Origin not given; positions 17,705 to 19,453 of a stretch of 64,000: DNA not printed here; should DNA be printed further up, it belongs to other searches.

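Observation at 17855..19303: NtrC-family enhancer-binding protein with GAFTGA replaced by GAHSTA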

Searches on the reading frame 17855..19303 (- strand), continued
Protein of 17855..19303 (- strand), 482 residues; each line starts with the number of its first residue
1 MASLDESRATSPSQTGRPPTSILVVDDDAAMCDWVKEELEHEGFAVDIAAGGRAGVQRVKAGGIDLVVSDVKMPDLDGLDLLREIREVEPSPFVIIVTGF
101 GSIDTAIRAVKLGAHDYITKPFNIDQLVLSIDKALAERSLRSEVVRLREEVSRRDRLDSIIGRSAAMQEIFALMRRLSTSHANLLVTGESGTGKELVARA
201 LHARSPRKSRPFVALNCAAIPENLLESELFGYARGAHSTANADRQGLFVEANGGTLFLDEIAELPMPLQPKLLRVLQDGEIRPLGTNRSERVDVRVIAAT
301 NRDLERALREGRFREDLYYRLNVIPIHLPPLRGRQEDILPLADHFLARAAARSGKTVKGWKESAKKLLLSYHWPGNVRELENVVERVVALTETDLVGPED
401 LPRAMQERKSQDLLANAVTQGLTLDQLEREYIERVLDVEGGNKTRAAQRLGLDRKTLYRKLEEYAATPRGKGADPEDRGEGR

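Call 7: search_solved_structures(query=window:17855-19303:-, show_alignments=3)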
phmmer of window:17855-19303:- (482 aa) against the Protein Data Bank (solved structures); distinct sequences matched with E-value up to 0.001: 313 (the best 60 are shown).
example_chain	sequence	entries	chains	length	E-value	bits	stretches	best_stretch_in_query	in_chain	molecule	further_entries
4l4u_A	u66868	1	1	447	3.6e-110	372.3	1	21-465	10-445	Transcriptional regulator (NtrC family)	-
1ny5_A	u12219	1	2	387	3.2e-104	352.6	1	21-396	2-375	transcriptional regulator (NtrC family)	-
5ep0_A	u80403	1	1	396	9.9e-95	321.3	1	21-406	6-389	Putative repressor protein luxO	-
3dzd_A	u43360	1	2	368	6.4e-90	305.5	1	22-398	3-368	Transcriptional regulator (NtrC family)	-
1ojl_A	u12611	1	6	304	4.6e-88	299.4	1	160-462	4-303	TRANSCRIPTIONAL REGULATORY PROTEIN ZRAR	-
5m7n_A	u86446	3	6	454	1.1e-80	275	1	21-463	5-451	Nitrogen assimilation regulatory protein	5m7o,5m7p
9qq6_C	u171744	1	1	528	3.1e-78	267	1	141-457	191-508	Nif-specific regulatory protein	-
4ly6_A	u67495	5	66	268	3.5e-76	260.2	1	145-396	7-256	Transcriptional regulator (NtrC family)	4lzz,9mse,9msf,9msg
1ny6_A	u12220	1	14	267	4.8e-76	259.8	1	149-396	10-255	transcriptional regulator (NtrC family)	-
8p53_C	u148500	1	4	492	5e-76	259.7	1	123-417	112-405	Transcriptional regulator FleQ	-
3m0e_A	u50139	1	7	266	4.2e-75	256.7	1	157-396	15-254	Transcriptional regulator (NtrC family)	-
5exx_A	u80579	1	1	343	9.7e-75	255.4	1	157-417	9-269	Transcriptional regulator FleQ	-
6iy8_A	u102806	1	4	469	2.5e-73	250.8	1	139-393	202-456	Positive regulator CapR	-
6jdi_A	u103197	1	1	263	9.5e-73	248.9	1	158-407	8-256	Nitrogen assimilation regulatory protein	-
5ep2_A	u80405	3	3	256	1.1e-72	248.7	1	160-406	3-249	Putative repressor protein luxO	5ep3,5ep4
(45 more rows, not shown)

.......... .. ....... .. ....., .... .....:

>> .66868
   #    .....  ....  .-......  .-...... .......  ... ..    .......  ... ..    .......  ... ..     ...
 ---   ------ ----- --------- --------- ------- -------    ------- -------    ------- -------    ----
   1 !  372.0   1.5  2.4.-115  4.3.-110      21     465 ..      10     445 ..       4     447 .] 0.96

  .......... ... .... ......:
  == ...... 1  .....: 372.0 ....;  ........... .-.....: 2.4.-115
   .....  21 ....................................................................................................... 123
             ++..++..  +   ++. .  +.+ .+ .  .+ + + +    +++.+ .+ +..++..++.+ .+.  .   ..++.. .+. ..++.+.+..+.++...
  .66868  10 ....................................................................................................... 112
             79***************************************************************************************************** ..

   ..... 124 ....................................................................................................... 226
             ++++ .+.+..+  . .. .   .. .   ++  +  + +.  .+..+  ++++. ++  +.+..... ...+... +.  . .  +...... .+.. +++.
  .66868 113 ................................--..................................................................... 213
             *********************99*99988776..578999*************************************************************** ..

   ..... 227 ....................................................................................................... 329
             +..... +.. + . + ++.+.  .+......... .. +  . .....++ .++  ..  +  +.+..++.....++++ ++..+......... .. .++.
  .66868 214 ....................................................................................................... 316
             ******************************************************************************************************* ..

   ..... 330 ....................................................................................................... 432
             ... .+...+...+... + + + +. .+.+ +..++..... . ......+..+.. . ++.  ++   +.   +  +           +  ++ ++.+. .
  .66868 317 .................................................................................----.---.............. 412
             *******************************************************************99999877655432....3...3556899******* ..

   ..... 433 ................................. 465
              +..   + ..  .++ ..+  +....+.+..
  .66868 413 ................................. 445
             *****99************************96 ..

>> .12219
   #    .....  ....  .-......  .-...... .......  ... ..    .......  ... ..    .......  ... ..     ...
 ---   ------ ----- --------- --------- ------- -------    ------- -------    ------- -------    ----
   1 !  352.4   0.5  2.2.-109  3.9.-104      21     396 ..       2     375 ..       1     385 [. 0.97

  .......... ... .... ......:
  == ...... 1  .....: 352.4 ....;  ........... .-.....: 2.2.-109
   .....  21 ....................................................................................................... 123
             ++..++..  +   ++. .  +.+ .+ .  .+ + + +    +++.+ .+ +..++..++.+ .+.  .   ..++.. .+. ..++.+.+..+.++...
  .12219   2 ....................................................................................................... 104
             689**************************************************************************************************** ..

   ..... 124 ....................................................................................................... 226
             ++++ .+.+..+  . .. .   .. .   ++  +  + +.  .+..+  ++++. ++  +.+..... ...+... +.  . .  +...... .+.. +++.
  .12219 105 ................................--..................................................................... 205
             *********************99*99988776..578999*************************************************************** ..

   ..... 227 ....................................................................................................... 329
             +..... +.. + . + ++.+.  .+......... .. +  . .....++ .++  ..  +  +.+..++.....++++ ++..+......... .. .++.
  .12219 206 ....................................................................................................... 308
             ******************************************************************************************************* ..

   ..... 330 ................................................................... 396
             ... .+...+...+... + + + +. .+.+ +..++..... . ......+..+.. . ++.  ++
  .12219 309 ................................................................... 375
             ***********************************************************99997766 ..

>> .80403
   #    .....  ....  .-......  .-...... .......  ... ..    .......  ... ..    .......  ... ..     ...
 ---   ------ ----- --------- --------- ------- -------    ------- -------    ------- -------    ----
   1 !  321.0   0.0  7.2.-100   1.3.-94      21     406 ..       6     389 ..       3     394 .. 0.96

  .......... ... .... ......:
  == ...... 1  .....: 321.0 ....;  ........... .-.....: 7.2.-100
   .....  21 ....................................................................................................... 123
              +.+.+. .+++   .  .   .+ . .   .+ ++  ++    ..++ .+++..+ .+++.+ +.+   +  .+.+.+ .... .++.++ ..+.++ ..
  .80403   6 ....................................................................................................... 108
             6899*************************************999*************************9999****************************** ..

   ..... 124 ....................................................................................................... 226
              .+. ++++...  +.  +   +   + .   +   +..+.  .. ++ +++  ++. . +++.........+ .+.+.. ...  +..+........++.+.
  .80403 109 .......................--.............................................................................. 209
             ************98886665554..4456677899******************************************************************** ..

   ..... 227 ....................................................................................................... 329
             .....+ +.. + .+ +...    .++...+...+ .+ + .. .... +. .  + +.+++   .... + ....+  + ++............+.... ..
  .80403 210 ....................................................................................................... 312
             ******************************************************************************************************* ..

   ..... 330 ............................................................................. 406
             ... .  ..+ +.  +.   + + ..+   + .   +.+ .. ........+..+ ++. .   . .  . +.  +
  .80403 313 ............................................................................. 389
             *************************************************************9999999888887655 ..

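Call 10: find_related_loci(query=window:17855-19303:-, collection=genome_contigs, flank=8000)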
Query window:17855-19303:- (482 aa) in genome_contigs; peptide patterns used: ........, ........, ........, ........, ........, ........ (x = any residue, [..] = any of these).
599 stretches matched a pattern (row limit reached: there are more); 536 encode a relative of the query (tblastn E <= 1e-3); the best 80 are kept; 80 distinct loci.
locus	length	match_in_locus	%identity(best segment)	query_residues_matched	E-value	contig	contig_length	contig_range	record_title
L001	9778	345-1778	84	1-480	0e+0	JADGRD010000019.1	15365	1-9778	MAG: Proteobacteria bacterium isolate Chersky.38_30 contig-100_770, whole genome shotgun sequence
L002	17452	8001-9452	83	1-479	0e+0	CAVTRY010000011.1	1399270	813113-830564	MAG: uncultured delta proteobacterium isolate MFD09286.bin.2.143 genome assembly, contig: contig_23052, whole genome sho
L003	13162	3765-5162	82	1-466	0e+0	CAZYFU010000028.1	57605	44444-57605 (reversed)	MAG TPA_asm: uncultured Myxococcales bacterium isolate SRP192927_co6_560 genome assembly, contig: NODE_681_length_57605_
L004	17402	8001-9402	86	12-477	0e+0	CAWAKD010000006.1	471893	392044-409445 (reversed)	MAG: uncultured delta proteobacterium isolate MFD02416.bin.1.176 genome assembly, contig: contig_48086, whole genome sho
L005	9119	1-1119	87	95-467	0e+0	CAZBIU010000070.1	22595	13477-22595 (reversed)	MAG TPA_asm: uncultured Myxococcales bacterium isolate binchicken_co50_418 genome assembly, contig: NODE_2455_length_225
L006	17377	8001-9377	67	15-468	0e+0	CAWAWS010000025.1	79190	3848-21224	MAG: uncultured delta proteobacterium isolate MFD04540.bin.2.104 genome assembly, contig: contig_32249, whole genome sho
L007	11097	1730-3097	66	17-468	0e+0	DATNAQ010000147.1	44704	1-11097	MAG TPA_asm: Polyangia bacterium isolate SMAG_U11165 k141_1121594, whole genome shotgun sequence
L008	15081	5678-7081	65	17-482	0e+0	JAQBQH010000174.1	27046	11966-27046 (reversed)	MAG: Myxococcales bacterium isolate RYN_368 scaffold_4785891, whole genome shotgun sequence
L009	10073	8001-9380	65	10-465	0e+0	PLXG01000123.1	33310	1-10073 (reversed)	MAG: Myxococcales bacterium isolate palsa_1153 73.20120700_P3D.479_contig_199102, whole genome shotgun sequence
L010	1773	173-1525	65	20-473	0e+0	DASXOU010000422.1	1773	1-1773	MAG TPA_asm: Polyangia bacterium isolate SMAG_U5390 k141_398563, whole genome shotgun sequence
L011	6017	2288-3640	67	14-464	0e+0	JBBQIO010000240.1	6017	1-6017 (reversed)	MAG: Polyangia bacterium isolate Co_metawrap_805 Cmw_805_k141_1663604_length_6017_cov_6.0000, whole genome shotgun seque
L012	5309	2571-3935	65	14-465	0e+0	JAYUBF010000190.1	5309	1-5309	MAG: Myxococcales bacterium isolate GFS_6713 GFS_6713_189, whole genome shotgun sequence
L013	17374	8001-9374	64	8-463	0e+0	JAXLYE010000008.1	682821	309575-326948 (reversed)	MAG: Polyangia bacterium isolate STL-MYX5 C1.81.fa-8, whole genome shotgun sequence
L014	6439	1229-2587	65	13-463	0e+0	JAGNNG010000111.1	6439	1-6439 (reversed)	MAG: Deltaproteobacteria bacterium isolate Go_SlAct_bin_237 Go_SlAct_72146_length_6439_cov_9.486692, whole genome shotgu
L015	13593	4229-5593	64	11-463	0e+0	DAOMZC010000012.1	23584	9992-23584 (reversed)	MAG TPA_asm: Pseudomonadota bacterium isolate AMR_MDS_5610 NODE_255_length_23584_cov_7.103914, whole genome shotgun sequ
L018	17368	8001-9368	64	21-472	0e+0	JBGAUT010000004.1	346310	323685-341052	MAG: Polyangia bacterium isolate MAG_MBR_AS.52 MBRAS-52_NODE_4_length_346310_cov_7.144530, whole genome shotgun sequence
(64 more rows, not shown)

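Call 15: find_encoding_contigs(protein=P0062, flank=8000, max_places=1)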
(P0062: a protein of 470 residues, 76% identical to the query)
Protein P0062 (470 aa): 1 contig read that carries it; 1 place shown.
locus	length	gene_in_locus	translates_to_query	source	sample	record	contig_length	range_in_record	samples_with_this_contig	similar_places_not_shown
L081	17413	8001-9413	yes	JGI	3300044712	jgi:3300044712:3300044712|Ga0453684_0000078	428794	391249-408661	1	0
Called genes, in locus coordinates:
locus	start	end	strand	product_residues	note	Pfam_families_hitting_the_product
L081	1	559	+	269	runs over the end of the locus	PF03099:BPL_LplA_LipB, PF02237:BPL_C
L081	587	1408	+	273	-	PF02673:BacA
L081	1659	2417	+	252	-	PF02591:Zn_ribbon_9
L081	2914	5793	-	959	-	PF00005:ABC_tran (faint), PF02463:SMC_N (faint), PF03193:RsgA_GTPase (faint), PF13555:AAA_29 (faint), PF20703:nSTAND1 (faint), PF00684:DnaJ_CXXCXGXG (faint), PF17760:UvrA_inter, PF17755:UvrA_DNA-bind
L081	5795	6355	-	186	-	-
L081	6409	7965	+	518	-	PF00672:HAMP, PF00512:HisKA, PF02518:HATPase_c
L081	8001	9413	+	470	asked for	PF00072:Response_reg, PF00158:Sigma54_activat, PF13191:AAA_16 (weak), PF14532:Sigma54_activ_2, PF07728:AAA_5, PF25601:AAA_lid_14, PF02954:HTH_8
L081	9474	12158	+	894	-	PF00330:Aconitase, PF00694:Aconitase_C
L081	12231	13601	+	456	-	PF00675:Peptidase_M16, PF05193:Peptidase_M16_C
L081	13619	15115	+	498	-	PF00675:Peptidase_M16, PF05193:Peptidase_M16_C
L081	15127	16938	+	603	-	PF00069:Pkinase, PF07714:PK_Tyr_Ser-Thr, PF17667:Pkinase_fungal (weak), PF08308:PEGA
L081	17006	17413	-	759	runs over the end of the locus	PF00270:DEAD, PF04851:ResIII, PF00271:Helicase_C, PF16124:RecQ_Zn_bind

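Call 16: find_encoding_contigs(protein=P0080, flank=8000, max_places=1)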
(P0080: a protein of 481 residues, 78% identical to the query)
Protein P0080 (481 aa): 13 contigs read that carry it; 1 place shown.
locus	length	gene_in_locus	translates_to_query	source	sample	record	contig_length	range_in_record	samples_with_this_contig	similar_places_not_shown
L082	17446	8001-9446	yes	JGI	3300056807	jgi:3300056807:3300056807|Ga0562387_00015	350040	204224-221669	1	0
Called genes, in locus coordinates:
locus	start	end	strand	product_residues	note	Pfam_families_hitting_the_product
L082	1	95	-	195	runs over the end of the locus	-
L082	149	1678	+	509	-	PF00672:HAMP, PF26769:HAMP_PhoQ (faint), PF00512:HisKA, PF02518:HATPase_c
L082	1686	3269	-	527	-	PF00150:Cellulase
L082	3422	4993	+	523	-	-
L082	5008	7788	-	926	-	PF02837:Glyco_hydro_2_N, PF22666:Glyco_hydro_2_N2 (weak), PF00703:Glyco_hydro_2, PF02836:Glyco_hydro_2_C, PF16355:DUF4982, PF18565:Glyco_hydro2_C5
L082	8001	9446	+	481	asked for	PF00072:Response_reg, PF00158:Sigma54_activat, PF13191:AAA_16 (weak), PF14532:Sigma54_activ_2, PF07728:AAA_5 (weak), PF25601:AAA_lid_14, PF02954:HTH_8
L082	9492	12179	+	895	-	PF00330:Aconitase, PF00694:Aconitase_C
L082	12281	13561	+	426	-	PF00675:Peptidase_M16, PF05193:Peptidase_M16_C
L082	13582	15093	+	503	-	PF00675:Peptidase_M16, PF05193:Peptidase_M16_C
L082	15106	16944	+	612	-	PF00069:Pkinase, PF07714:PK_Tyr_Ser-Thr, PF17667:Pkinase_fungal (faint), PF08308:PEGA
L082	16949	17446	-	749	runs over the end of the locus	PF04851:ResIII, PF00270:DEAD, PF00271:Helicase_C, PF16124:RecQ_Zn_bind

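Call 17: find_encoding_contigs(protein=P0082, flank=8000, max_places=1)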
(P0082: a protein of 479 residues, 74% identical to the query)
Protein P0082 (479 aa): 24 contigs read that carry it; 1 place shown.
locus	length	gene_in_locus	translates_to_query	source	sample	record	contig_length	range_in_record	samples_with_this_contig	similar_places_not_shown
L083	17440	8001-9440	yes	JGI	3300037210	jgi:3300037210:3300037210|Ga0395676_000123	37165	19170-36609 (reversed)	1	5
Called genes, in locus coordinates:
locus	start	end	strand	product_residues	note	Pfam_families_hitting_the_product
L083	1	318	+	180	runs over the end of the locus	PF02237:BPL_C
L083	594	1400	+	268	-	PF02673:BacA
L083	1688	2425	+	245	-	PF02591:Zn_ribbon_9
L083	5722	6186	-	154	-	-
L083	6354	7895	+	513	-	PF00672:HAMP, PF00512:HisKA, PF02518:HATPase_c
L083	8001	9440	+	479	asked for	PF00072:Response_reg, PF00158:Sigma54_activat, PF13191:AAA_16 (weak), PF14532:Sigma54_activ_2, PF07728:AAA_5 (weak), PF25601:AAA_lid_14, PF02954:HTH_8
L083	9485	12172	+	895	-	PF00330:Aconitase, PF00694:Aconitase_C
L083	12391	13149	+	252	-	-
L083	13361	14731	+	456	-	PF00675:Peptidase_M16, PF05193:Peptidase_M16_C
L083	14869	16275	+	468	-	PF00675:Peptidase_M16, PF05193:Peptidase_M16_C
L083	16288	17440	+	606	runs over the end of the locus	PF00069:Pkinase, PF07714:PK_Tyr_Ser-Thr, PF08308:PEGA (weak)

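Call 47: predict_structure(alignment_id=A2)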
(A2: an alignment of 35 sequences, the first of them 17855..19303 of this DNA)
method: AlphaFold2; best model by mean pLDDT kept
length: 482 residues; sequences in the alignment: 35
mean_pLDDT: 66.4   pTM: 0.35
mean pLDDT of the five models: 66.4, 62.0, 59.4, 58.9, 53.9
residues with pLDDT >= 90: 44; 70-90: 184; 50-70: 144; < 50: 110
segments of 3 or more residues with pLDDT < 50: 1-17, 181-185, 187-192, 231-254, 296-309, 311-329, 408-413, 471-482
pLDDT, mean of each block of 10 residues (from residue 1): 32 45 91 91 90 91 90 85 88 85 78 86 86 80 63 50 57 59 48 55 58 52 55 29 32 50 57 60 57 49 46 42 40 71 79 82 87 69 84 87 67 54 77 82 83 87 75 34 33
secondary structure, 60 per line:
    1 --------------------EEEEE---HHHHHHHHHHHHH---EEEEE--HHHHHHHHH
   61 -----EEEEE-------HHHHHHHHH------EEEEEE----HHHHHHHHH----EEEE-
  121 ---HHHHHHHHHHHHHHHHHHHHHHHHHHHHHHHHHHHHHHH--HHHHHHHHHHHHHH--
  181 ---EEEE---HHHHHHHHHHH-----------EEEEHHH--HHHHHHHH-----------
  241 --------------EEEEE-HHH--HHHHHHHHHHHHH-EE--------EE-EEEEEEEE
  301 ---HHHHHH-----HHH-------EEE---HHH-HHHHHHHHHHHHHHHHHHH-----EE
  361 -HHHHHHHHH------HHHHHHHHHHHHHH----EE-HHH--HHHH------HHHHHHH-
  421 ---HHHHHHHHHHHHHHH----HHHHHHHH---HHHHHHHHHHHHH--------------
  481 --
elements in order: E21-25 H29-41 E45-49 H52-60 E66-70 H78-86 E93-98 H103-111 E116-119 H124-162 H165-178 E184-187 H191-201 E213-216 H222-229 E255-259 H266-278 E293-300 H304-309 E325-327 H335-353 H362-370 H377-390 H403-406 H413-419 H424-438 H443-450 H454-466
